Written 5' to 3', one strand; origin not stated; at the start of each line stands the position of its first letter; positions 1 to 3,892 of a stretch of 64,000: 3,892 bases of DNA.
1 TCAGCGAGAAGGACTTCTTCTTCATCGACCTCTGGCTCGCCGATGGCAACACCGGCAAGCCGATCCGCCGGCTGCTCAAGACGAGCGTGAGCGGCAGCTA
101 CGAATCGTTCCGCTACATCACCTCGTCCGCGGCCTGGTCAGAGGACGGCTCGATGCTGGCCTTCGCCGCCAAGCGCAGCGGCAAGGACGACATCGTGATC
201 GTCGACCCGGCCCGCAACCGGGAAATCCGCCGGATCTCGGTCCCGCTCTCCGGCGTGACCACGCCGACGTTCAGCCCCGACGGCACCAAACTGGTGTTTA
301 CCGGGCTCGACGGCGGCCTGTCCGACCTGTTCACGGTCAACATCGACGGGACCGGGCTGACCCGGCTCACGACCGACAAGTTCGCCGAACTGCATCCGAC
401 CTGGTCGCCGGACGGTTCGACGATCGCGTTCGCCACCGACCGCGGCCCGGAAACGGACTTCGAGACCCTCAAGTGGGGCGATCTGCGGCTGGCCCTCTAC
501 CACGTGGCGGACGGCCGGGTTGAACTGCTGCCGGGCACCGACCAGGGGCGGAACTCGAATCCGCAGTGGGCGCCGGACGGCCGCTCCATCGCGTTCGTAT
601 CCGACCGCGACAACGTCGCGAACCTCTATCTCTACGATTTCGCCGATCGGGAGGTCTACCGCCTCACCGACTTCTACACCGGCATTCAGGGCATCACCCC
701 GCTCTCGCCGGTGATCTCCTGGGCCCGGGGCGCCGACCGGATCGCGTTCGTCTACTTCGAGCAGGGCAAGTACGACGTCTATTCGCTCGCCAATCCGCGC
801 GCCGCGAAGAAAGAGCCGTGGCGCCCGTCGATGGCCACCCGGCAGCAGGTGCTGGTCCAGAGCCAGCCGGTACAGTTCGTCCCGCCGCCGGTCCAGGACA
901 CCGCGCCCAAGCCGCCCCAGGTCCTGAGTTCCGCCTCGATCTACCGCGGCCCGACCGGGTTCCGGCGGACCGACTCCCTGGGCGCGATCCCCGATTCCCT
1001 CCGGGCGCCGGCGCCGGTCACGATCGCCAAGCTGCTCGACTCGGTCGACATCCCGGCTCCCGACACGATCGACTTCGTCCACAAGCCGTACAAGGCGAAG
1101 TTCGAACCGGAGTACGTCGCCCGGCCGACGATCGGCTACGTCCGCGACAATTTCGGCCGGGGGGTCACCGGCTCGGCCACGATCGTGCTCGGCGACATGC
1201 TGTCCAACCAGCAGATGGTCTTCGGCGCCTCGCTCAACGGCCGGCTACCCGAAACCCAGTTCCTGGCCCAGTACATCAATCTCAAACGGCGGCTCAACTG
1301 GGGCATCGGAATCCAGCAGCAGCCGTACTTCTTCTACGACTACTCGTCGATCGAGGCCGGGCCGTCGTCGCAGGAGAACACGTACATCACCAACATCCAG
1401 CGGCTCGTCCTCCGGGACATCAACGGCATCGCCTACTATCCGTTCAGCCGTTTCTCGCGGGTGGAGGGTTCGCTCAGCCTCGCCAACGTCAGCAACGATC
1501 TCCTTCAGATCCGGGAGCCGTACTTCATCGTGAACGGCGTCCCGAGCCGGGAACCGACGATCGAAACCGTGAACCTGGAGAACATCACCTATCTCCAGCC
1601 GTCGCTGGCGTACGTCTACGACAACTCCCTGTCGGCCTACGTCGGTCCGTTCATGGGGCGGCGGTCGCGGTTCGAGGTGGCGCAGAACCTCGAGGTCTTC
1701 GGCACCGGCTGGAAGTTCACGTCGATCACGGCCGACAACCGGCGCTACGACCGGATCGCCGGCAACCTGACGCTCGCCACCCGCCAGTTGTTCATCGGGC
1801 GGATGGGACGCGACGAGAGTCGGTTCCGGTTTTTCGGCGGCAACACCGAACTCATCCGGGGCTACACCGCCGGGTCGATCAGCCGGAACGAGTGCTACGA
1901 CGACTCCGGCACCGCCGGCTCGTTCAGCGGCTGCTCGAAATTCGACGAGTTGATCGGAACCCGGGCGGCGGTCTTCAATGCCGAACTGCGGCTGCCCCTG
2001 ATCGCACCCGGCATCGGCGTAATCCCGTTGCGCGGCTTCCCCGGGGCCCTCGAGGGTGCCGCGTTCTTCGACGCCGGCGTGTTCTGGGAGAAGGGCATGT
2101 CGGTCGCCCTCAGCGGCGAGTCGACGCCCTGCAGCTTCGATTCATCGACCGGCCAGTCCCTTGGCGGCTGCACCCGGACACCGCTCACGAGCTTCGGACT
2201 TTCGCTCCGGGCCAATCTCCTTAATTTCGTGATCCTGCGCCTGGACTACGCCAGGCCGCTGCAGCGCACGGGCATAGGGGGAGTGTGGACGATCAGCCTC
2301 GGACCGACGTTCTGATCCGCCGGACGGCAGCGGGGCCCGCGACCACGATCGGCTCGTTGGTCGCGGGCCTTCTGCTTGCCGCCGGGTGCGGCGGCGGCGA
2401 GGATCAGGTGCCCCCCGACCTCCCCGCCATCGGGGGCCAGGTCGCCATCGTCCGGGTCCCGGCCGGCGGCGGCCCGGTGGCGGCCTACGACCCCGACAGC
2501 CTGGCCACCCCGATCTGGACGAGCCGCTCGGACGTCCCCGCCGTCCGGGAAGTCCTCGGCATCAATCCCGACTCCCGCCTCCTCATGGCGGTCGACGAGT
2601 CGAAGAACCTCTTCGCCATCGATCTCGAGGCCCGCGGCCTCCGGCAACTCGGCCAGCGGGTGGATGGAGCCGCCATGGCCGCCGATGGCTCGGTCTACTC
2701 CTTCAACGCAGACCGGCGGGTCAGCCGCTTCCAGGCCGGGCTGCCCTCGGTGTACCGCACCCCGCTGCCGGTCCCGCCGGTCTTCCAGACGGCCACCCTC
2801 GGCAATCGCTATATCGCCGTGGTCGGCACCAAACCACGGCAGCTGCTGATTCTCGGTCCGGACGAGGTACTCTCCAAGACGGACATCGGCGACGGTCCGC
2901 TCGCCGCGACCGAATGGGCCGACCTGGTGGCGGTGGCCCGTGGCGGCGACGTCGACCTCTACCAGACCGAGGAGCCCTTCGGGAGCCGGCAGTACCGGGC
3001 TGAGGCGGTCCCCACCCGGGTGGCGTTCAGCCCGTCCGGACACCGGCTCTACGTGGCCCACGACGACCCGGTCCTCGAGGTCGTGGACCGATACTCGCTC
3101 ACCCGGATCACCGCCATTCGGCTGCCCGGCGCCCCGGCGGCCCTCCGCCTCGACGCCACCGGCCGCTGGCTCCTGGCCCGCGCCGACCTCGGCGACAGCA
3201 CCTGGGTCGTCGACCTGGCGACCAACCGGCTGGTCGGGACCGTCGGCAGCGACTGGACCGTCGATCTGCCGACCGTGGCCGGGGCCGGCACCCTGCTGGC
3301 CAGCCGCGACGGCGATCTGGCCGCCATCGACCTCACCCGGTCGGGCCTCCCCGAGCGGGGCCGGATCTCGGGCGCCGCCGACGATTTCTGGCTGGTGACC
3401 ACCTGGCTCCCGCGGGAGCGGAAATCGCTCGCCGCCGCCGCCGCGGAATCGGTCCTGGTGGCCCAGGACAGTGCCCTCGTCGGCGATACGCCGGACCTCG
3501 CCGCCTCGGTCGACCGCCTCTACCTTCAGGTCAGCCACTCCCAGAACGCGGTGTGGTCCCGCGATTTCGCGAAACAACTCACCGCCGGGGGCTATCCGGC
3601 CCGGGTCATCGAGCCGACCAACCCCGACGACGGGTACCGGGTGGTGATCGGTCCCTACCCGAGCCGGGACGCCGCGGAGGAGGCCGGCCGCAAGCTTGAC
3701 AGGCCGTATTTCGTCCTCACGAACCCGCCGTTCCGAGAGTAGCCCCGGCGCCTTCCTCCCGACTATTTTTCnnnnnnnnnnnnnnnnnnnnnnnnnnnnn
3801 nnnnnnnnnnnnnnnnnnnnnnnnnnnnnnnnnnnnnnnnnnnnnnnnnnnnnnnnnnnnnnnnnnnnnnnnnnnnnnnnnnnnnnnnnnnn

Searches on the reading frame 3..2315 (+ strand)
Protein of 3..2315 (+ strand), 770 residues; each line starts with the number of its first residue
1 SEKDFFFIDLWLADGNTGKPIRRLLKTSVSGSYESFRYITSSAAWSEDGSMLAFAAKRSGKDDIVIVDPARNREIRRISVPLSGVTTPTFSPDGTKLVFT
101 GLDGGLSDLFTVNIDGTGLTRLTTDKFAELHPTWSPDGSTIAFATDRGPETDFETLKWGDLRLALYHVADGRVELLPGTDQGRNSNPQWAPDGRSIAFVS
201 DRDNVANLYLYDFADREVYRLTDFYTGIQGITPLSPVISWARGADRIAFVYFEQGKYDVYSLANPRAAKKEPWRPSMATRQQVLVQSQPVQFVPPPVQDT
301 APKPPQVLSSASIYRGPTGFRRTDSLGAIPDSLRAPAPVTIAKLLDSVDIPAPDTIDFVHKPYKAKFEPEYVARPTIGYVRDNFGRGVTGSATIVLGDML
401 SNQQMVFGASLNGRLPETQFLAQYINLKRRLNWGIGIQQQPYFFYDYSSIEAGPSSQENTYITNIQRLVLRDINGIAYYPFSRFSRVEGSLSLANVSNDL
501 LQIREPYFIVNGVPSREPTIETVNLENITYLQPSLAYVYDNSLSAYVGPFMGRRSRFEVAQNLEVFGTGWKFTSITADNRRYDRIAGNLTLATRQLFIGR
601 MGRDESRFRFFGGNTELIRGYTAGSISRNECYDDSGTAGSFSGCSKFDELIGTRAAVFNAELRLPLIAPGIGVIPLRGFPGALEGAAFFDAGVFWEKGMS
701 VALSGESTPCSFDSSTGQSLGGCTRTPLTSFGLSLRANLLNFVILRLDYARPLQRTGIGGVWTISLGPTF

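Call 29: search_protein_families(library=pfam, proteins=[window:3-2315:+], max_evalue=0.00001)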
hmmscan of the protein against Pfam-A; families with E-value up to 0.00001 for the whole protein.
window:3-2315:+ (770 aa): 4 families
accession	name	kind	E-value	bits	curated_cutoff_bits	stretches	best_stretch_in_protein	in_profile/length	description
PF07676.18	PD40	-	1.4e-25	89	20.9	2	119-148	1-30/38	WD40-like Beta Propeller Repeat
PF01103.29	Omp85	-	2e-11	44.4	24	1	534-756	118-309/325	Omp85 superfamily domain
PF00930.27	DPPIV_N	-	1.1e-08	34.7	22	0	164-223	26-80/354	Dipeptidyl peptidase IV (DPP IV) N-terminal region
PF25174.1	Beta-prop_THOC3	-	4.5e-06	26.3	305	0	42-104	93-151/272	THOC3 beta-propeller domain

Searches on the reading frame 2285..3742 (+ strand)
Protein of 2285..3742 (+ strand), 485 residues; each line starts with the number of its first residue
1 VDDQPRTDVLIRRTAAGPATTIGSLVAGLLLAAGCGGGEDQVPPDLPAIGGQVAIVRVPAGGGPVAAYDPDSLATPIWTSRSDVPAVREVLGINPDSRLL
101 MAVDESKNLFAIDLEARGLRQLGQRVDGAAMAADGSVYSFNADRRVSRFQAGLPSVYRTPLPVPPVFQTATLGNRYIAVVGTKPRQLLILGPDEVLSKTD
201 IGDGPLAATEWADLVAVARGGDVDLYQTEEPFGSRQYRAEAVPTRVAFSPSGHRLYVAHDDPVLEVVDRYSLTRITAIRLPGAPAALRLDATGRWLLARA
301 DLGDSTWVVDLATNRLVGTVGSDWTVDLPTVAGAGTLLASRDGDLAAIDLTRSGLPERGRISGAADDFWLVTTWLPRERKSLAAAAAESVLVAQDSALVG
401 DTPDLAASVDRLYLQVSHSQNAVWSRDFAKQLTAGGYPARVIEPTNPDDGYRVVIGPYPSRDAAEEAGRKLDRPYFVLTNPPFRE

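Call 29: search_protein_families(library=pfam, proteins=[window:2285-3742:+], max_evalue=0.00001)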
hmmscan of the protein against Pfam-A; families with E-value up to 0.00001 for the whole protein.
window:2285-3742:+ (485 aa): 1 family
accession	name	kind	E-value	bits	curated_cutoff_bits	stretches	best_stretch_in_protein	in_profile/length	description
PF05036.18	SPOR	-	3.5e-07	30.9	21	1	426-472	19-65/76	SPOR domain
